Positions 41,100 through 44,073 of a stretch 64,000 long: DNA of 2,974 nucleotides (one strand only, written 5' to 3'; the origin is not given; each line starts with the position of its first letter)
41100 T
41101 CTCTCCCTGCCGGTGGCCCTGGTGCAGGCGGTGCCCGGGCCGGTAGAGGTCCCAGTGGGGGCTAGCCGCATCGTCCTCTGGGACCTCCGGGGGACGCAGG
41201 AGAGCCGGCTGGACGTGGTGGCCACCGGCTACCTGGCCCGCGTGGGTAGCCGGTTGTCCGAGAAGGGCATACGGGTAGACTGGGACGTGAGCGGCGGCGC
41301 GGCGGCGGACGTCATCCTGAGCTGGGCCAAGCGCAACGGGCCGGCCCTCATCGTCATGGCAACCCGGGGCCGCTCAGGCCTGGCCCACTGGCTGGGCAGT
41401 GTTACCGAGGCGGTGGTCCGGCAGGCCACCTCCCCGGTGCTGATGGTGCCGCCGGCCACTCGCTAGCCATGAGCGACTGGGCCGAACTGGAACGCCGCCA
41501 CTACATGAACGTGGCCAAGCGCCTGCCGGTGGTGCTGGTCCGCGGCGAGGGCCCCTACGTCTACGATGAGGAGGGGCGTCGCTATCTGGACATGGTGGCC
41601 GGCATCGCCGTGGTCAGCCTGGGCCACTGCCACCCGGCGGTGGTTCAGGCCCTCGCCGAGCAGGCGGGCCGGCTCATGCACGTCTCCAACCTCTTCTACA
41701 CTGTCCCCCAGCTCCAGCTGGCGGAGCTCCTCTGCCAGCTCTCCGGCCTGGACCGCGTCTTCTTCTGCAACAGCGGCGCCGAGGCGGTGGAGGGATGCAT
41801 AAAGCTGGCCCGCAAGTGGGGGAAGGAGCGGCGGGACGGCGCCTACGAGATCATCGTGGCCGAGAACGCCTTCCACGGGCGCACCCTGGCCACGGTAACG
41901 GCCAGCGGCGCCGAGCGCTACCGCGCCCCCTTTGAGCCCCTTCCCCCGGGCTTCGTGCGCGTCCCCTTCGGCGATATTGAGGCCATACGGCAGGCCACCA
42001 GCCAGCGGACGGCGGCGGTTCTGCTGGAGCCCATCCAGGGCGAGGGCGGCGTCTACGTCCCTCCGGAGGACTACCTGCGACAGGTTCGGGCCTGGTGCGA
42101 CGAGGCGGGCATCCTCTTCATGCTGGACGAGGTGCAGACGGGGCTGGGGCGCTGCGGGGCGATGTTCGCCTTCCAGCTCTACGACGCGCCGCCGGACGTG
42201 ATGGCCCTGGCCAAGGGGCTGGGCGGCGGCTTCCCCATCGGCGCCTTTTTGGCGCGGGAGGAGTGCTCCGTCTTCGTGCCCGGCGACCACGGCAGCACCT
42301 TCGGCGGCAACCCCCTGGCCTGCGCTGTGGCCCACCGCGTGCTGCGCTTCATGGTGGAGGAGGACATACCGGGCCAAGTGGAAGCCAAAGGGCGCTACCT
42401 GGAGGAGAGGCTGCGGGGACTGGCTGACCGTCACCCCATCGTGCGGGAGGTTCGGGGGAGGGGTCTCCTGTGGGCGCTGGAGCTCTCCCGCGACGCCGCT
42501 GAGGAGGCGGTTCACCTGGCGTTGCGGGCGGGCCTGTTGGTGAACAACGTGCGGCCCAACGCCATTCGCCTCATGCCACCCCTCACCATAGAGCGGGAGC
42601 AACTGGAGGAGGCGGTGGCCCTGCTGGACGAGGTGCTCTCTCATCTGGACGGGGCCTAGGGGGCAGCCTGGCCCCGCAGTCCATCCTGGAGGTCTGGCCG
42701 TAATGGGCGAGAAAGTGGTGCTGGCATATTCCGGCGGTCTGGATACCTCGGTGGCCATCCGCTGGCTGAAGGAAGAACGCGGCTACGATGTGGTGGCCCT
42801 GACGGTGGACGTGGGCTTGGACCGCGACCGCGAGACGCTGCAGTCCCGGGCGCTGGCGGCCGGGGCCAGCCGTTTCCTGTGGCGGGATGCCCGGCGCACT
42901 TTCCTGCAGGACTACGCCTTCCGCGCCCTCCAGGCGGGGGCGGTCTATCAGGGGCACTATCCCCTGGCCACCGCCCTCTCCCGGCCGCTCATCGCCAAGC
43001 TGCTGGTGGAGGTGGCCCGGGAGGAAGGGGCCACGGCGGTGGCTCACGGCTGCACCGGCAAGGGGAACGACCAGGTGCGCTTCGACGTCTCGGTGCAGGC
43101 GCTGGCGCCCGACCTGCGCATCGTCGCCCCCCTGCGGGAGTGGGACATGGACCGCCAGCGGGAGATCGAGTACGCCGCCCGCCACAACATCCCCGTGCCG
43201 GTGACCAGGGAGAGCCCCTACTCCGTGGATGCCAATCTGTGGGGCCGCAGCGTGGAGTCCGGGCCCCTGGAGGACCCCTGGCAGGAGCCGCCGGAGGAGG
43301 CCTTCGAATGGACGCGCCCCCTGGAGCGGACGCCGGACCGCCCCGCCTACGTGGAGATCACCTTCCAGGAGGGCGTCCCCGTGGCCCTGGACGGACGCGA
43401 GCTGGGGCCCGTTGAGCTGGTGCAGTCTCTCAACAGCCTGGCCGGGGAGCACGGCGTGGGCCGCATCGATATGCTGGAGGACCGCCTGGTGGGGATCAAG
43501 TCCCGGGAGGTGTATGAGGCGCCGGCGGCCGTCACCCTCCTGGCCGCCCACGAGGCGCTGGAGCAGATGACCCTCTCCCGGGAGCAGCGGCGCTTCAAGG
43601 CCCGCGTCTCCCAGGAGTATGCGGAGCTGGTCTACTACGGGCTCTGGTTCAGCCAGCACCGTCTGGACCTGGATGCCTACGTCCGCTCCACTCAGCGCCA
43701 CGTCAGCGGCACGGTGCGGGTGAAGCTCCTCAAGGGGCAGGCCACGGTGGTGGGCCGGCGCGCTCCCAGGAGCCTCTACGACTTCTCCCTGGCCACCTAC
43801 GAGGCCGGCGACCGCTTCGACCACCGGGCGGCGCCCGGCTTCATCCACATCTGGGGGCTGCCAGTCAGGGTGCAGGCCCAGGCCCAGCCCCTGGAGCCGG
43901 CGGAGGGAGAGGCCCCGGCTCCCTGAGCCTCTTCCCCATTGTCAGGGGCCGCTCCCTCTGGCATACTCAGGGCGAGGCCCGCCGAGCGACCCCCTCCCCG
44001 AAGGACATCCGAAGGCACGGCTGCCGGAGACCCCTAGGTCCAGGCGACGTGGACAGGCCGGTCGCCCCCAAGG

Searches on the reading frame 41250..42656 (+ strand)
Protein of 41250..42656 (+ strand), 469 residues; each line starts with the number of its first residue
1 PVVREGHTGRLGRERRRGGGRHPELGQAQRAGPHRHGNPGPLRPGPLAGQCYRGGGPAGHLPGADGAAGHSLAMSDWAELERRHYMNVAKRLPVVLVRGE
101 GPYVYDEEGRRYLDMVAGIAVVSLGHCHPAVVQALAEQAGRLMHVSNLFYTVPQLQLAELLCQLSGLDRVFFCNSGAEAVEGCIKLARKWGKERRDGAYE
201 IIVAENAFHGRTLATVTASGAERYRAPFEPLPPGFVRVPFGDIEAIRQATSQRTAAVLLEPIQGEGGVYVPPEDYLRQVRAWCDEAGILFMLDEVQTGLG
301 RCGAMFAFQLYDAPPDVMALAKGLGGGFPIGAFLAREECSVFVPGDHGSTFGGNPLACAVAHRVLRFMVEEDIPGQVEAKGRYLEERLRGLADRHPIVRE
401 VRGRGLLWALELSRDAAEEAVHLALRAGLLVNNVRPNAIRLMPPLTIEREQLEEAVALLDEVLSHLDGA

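Call 14: search_protein_families(library=ncbifam, proteins=[window:41250-42656:+], max_evalue=0.00001)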
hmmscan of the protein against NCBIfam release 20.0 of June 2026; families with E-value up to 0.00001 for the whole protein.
window:41250-42656:+ (469 aa): 69 families (the best 25 are shown)
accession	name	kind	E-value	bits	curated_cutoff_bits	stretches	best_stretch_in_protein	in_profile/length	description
TIGR00707.1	argD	subfamily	2.3e-139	464.5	410.05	1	85-463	2-380/381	acetylornithine/succinylornithine family transaminase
NF002874.0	PRK03244.1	equivalog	6e-137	456.7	457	1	75-466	8-395/399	acetylornithine transaminase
NF002325.0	PRK01278.1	subfamily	1.1e-135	452.3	372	1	83-466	4-389/395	acetylornithine transaminase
NF002985.0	PRK03715.1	equivalog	7.7e-128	426.5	568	1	81-466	7-394/395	acetylornithine transaminase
NF002797.0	PRK02936.1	equivalog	1.9e-116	389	496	1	88-465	7-379/385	acetylornithine transaminase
NF003468.0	PRK05093.1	subfamily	2.7e-114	382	522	1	92-465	23-401/405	acetylornithine/succinyldiaminopimelate transaminase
TIGR03246.1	arg_catab_astC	subfamily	2.4e-112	375.8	609.95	1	93-464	18-394/397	acetylornithine/succinylornithine family transaminase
NF009047.0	PRK12381.1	subfamily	1.9e-107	359.6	630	1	92-466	21-400/406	bifunctional succinylornithine transaminase/acetylornithine transaminase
NF004426.0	PRK05769.1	equivalog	8.1e-106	354.4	552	2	252-465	220-439/441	acetyl ornithine aminotransferase family protein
TIGR01885.1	Orn_aminotrans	equivalog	2.2e-105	352.7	378.4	1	79-463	6-401/402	ornithine--oxo-acid transaminase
NF003145.0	PRK04073.1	equivalog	1.3e-104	349.9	656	1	88-463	18-395/396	ornithine--oxo-acid transaminase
NF003397.0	PRK04612.1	equivalog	7.3e-104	347.8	735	1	81-462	11-400/408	acetylornithine transaminase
NF005993.0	PRK08117.1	subfamily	1.2e-102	343.8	574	2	247-466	201-430/433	aspartate aminotransferase family protein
NF003273.0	PRK04260.1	equivalog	1.8e-94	316.4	616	1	88-463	7-375/376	acetylornithine transaminase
NF008570.0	PRK11522.1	equivalog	1.4e-92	310.7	612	1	91-466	67-457/464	putrescine aminotransferase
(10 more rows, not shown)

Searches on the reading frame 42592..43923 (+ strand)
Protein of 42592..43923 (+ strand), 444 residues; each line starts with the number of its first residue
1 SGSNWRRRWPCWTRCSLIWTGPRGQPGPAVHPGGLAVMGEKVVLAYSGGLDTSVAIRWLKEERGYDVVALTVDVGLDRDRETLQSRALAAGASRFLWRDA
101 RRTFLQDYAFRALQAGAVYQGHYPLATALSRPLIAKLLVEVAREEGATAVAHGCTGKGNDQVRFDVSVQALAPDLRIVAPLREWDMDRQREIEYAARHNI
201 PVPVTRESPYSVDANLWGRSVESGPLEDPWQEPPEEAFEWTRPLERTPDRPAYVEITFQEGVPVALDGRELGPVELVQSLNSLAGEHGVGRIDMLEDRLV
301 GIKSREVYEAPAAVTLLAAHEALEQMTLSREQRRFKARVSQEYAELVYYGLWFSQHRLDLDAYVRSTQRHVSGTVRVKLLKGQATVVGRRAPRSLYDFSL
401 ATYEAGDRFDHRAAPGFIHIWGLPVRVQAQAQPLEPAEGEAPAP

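Call 14: search_protein_families(library=ncbifam, proteins=[window:42592-43923:+], max_evalue=0.00001)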
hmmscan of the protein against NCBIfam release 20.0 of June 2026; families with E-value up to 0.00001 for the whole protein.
window:42592-43923:+ (444 aa): 6 families
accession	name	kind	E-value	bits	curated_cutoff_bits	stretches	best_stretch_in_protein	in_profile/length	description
NF001770.0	PRK00509.1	equivalog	1.3e-174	581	334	1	38-432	3-398/401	argininosuccinate synthase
TIGR00032.1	argG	equivalog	1.8e-157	524.7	268.2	1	41-430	1-391/394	argininosuccinate synthase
NF010392.0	PRK13820.1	equivalog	8.6e-142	472.8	512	1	40-430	3-390/395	argininosuccinate synthase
NF003385.0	PRK04527.1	equivalog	7.9e-85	284.9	603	1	39-430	3-394/401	argininosuccinate synthase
NF038212.1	argG_rel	exception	1.3e-66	225.1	425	1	40-396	15-368/381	argininosuccinate synthase-related protein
NF003779.0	PRK05370.1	equivalog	6.9e-42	143.8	657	1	38-387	10-373/448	argininosuccinate synthase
